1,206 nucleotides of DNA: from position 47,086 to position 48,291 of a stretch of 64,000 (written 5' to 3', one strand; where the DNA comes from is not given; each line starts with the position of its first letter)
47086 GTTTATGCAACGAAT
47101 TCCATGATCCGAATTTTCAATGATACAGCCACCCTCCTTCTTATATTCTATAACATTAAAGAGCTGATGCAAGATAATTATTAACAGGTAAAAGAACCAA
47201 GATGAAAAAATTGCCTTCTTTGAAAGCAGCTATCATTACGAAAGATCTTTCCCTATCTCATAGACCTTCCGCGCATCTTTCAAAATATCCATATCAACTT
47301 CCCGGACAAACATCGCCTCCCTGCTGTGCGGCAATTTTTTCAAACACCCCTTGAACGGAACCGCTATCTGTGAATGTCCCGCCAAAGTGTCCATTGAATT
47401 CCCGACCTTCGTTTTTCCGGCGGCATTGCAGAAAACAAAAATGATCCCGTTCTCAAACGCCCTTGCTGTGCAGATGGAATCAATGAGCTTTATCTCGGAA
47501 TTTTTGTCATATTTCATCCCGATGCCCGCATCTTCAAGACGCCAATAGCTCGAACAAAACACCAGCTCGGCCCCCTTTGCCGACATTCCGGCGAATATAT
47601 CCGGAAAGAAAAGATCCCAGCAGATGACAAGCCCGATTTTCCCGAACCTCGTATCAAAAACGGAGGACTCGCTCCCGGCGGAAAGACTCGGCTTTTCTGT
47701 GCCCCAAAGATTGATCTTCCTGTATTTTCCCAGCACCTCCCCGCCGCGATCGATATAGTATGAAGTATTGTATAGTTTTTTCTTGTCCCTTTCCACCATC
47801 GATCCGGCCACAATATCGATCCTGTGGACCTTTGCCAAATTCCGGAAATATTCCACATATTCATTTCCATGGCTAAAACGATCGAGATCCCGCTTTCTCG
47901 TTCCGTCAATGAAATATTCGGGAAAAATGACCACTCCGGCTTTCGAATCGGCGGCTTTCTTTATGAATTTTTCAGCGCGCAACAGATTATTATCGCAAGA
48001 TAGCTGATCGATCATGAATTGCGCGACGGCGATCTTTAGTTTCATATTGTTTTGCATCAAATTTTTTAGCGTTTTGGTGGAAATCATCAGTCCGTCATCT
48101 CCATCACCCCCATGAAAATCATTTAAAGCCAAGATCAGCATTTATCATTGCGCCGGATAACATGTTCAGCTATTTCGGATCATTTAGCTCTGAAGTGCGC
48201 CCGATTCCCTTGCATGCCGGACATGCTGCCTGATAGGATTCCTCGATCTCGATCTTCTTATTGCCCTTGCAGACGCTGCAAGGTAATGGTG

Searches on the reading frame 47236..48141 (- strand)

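Call 66: search_protein_families(library=ncbifam, proteins=[window:47236-48141:-], max_evalue=0.00001)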
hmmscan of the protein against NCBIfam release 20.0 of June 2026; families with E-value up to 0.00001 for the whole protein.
window:47236-48141:- (301 aa): 10 families
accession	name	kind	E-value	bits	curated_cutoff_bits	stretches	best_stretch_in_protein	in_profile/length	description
TIGR03381.1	agmatine_aguB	equivalog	2.1e-26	92.9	410.25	1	36-297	2-268/279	N-carbamoylputrescine amidase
NF040852.1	nitrile_Arch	equivalog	1.6e-25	89.8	500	1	35-291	1-244/262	nitrilase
NF010588.0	PRK13981.1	equivalog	4.5e-16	58.3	479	1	33-242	3-208/546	NAD+ synthase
NF033621.1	de_GSH_amidase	exception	1.3e-14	54.2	355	1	36-250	1-212/260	deaminated glutathione amidase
TIGR00546.1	lnt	equivalog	5.1e-14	52.3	132.9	1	30-145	155-273/395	apolipoprotein N-acyltransferase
NF009803.0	PRK13287.1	equivalog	3.9e-13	48.9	406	1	28-197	7-188/333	formamidase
NF009802.0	PRK13286.1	equivalog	6.4e-12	45.1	427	1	36-292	14-268/345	aliphatic amidase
NF043013.1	DeGluthAmidYersProt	equivalog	8.9e-12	44.7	500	1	49-291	17-259/278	deaminated glutathione amidase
TIGR04048.1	nitrile_sll0784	equivalog_domain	6e-10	38.6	502.6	1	100-190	84-175/301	Nit6803 family nitrilase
NF007757.0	PRK10438.1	equivalog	3.6e-08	33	249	1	35-294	4-244/256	amidohydrolase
